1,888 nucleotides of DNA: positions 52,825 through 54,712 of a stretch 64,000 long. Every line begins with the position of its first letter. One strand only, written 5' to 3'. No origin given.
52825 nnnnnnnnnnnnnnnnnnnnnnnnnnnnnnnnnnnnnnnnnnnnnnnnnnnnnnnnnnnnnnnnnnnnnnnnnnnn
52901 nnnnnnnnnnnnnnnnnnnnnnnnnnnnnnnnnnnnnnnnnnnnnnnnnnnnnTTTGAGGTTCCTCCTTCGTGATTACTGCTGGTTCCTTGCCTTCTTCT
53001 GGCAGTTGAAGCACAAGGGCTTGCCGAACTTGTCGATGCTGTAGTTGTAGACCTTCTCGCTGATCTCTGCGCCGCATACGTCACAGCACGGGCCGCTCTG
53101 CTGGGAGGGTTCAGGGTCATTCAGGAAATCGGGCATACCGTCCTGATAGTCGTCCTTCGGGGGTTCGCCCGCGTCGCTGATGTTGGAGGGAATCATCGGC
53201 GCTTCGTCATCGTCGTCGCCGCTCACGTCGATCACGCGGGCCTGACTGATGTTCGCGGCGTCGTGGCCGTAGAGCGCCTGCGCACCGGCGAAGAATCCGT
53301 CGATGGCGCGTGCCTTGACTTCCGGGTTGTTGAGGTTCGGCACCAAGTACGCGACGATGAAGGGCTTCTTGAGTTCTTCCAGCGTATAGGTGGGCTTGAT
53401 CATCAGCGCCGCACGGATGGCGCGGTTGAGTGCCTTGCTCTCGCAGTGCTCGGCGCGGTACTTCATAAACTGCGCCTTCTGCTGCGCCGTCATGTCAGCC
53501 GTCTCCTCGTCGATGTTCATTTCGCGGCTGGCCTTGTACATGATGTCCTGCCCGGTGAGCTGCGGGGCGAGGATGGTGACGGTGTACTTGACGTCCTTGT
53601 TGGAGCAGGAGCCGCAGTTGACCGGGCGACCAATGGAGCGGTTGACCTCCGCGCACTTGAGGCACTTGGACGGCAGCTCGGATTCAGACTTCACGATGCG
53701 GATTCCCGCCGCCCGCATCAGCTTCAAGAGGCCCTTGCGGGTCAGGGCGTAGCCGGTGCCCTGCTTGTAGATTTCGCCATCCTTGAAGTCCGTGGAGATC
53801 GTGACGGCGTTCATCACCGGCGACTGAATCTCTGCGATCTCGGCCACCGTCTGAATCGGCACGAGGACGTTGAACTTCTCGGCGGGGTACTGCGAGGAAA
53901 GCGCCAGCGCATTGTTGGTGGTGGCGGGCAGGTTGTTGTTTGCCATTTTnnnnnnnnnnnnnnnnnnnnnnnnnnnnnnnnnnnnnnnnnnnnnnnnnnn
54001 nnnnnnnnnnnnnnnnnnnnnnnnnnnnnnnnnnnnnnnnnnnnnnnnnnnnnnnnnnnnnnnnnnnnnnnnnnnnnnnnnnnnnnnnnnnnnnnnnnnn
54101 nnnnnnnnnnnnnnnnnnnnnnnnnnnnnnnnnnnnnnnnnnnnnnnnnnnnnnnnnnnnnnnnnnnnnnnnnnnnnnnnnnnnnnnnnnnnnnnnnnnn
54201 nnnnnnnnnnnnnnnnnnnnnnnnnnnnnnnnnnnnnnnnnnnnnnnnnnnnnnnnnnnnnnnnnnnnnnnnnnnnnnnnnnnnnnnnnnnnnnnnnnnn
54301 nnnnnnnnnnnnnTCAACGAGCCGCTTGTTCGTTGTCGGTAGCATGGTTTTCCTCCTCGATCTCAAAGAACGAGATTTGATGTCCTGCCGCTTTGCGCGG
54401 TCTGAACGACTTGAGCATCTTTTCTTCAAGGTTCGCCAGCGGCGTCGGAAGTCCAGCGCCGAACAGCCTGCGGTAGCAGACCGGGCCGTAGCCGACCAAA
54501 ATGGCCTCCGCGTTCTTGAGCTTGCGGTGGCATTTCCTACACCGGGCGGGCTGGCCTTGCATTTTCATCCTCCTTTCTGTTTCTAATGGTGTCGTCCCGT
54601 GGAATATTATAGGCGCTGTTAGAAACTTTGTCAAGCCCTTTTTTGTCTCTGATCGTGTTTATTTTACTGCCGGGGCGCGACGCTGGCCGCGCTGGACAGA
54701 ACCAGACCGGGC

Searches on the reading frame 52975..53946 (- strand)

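Call 17: search_protein_families(library=pfam, proteins=[window:52975-53946:-])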
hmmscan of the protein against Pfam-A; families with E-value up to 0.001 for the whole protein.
window:52975-53946:- (323 aa): 0 families

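Call 64: search_protein_families(library=phrogs, proteins=[window:52975-53946:-], max_evalue=0.001)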
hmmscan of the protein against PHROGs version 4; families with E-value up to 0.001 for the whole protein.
window:52975-53946:- (323 aa): 1 family
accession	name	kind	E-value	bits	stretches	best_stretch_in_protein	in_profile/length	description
phrog_13782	-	unknown function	5.6e-67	227.6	1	11-322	5-336/338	-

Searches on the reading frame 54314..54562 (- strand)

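Call 64: search_protein_families(library=phrogs, proteins=[window:54314-54562:-], max_evalue=0.001)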
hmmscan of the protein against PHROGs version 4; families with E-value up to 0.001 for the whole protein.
window:54314-54562:- (82 aa): 2 families
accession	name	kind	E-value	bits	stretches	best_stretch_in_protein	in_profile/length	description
phrog_25989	-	unknown function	1.1e-09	39.5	1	6-36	3-33/70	-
phrog_636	-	unknown function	0.00013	23.3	1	7-36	206-235/254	-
